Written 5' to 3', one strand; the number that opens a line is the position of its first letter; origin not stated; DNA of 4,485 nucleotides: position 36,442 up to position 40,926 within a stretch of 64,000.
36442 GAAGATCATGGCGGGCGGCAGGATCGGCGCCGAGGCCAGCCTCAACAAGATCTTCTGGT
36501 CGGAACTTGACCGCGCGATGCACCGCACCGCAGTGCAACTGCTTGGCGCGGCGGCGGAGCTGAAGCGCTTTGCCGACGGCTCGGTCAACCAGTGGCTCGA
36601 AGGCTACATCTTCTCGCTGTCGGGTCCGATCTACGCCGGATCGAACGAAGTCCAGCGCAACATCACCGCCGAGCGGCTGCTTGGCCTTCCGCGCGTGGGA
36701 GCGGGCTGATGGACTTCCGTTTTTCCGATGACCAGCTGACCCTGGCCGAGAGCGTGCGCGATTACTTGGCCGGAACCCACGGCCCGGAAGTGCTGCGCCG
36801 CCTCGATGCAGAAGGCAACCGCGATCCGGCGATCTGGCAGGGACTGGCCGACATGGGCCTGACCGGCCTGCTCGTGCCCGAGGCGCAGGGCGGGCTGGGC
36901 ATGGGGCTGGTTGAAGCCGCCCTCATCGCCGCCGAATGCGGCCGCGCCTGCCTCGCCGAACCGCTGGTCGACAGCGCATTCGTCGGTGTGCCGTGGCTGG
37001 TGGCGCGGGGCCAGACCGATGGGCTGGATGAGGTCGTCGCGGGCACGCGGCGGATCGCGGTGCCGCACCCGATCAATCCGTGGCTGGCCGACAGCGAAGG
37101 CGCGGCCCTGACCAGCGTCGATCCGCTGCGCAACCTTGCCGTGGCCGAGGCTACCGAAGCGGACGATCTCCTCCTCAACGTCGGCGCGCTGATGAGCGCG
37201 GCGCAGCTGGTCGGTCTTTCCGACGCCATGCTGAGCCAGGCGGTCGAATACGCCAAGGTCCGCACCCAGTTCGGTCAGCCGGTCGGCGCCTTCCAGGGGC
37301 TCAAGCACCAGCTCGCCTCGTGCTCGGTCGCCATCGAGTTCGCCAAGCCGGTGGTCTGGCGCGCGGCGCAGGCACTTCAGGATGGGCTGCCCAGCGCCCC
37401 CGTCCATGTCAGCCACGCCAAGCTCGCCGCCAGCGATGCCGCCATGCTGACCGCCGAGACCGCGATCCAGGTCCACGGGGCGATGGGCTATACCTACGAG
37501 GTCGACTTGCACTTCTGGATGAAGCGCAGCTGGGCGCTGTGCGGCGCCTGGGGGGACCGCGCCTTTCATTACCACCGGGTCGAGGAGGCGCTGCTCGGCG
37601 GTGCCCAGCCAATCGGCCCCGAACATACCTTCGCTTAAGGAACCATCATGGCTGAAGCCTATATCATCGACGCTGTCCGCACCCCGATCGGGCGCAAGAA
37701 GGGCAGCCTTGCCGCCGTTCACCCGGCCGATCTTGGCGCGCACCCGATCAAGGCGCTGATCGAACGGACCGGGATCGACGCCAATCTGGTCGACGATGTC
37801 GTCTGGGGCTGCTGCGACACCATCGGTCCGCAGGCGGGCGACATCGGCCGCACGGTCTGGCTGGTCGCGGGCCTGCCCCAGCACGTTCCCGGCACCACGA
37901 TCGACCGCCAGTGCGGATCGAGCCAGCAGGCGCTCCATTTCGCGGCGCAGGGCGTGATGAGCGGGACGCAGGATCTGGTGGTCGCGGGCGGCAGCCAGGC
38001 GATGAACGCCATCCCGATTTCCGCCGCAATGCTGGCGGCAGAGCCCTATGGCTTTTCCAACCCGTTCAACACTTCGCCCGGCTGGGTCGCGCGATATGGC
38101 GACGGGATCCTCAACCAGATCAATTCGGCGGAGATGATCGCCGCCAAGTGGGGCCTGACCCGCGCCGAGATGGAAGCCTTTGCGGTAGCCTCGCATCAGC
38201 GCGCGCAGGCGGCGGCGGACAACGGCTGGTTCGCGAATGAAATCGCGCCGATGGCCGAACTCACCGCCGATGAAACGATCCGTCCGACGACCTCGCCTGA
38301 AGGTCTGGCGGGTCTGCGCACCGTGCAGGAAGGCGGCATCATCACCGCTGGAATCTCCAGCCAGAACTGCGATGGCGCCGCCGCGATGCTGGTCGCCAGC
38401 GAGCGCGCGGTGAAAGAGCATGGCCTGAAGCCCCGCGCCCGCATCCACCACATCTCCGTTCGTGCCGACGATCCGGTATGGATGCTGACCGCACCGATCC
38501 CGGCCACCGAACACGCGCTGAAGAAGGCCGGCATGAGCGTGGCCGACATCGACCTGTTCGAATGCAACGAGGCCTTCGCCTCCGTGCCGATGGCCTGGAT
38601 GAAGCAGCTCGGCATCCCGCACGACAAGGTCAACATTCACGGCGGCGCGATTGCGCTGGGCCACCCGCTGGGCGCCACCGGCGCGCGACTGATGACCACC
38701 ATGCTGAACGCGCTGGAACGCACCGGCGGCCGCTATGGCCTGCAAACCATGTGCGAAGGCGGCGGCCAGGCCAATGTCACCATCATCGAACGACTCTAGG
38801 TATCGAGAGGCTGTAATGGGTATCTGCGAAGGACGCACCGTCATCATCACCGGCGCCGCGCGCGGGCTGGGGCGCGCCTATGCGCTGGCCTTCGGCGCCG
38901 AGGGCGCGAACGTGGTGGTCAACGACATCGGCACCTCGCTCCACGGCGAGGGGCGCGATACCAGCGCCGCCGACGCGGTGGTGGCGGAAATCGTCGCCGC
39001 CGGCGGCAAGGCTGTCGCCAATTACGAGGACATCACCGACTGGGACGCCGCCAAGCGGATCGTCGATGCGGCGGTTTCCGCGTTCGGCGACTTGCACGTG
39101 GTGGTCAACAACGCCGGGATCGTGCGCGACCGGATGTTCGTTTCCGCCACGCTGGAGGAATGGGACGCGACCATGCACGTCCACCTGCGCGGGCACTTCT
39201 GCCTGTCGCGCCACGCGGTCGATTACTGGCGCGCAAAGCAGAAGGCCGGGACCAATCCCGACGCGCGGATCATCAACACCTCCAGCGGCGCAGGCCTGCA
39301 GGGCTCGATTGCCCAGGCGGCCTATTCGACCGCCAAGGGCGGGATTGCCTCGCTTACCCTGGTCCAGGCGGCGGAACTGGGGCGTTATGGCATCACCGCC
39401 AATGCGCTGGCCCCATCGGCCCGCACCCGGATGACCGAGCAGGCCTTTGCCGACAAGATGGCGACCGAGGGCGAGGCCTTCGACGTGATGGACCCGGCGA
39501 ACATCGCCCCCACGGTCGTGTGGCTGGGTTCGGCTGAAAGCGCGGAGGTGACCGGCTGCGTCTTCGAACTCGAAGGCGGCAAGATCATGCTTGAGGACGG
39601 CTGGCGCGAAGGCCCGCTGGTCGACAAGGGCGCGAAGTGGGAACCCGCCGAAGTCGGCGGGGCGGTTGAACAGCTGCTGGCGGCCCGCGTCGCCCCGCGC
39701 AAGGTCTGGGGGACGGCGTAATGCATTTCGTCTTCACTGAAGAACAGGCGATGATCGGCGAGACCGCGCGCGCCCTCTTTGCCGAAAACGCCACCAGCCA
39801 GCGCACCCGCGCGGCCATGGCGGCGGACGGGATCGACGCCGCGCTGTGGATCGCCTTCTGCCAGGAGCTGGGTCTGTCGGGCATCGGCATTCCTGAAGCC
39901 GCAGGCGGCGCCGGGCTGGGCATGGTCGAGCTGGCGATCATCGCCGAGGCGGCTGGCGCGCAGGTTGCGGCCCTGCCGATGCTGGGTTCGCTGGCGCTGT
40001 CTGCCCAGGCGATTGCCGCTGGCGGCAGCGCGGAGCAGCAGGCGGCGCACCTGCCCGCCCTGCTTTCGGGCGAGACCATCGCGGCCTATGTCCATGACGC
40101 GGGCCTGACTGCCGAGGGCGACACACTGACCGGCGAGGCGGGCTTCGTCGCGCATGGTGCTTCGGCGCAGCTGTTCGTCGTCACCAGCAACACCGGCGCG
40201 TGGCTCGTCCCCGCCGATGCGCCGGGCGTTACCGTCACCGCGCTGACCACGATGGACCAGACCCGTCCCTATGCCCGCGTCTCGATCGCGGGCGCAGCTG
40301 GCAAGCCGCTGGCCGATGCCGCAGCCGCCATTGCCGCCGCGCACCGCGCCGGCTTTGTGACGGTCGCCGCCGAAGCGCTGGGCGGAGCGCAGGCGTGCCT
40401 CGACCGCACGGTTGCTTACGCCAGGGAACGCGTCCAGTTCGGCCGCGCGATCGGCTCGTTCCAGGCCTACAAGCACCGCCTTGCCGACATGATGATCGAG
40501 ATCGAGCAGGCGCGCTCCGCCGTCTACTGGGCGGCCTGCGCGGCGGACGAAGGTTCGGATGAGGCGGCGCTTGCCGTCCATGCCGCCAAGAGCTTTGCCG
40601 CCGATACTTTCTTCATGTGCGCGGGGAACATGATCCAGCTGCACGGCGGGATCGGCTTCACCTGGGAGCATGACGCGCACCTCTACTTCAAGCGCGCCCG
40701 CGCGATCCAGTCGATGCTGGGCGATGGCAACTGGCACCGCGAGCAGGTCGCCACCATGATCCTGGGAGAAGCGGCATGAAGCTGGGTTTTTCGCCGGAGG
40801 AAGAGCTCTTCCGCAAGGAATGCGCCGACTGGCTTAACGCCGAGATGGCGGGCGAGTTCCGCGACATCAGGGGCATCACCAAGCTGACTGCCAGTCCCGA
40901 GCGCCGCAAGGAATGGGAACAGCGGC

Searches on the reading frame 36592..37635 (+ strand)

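Call 42: search_protein_families(library=pfam, proteins=[window:36592-37635:+], max_evalue=0.00001)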
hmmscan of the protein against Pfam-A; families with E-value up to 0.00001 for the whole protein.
window:36592-37635:+ (348 aa): 3 families
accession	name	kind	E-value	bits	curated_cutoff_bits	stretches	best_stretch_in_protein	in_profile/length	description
PF00441.29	Acyl-CoA_dh_1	-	9e-27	94.5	22.4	1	195-313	11-128/150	Acyl-CoA dehydrogenase, C-terminal domain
PF02771.21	Acyl-CoA_dh_N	-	4.2e-13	50.1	22.9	1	45-122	1-77/113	Acyl-CoA dehydrogenase, N-terminal domain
PF08028.16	Acyl-CoA_dh_2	-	6.4e-08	33.4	22.7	1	200-303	1-113/134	Acyl-CoA dehydrogenase, C-terminal domain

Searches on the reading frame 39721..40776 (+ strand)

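Call 43: search_protein_families(library=pfam, proteins=[window:39721-40776:+], max_evalue=0.00001)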
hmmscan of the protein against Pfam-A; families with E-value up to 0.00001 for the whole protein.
window:39721-40776:+ (352 aa): 3 families
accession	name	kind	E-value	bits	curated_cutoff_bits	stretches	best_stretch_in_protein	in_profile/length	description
PF00441.29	Acyl-CoA_dh_1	-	9.4e-31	107.4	22.4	1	213-346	16-148/150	Acyl-CoA dehydrogenase, C-terminal domain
PF02771.21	Acyl-CoA_dh_N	-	1.4e-17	64.5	22.9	1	6-118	1-113/113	Acyl-CoA dehydrogenase, N-terminal domain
PF08028.16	Acyl-CoA_dh_2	-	4.8e-10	40.3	22.7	1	214-314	2-111/134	Acyl-CoA dehydrogenase, C-terminal domain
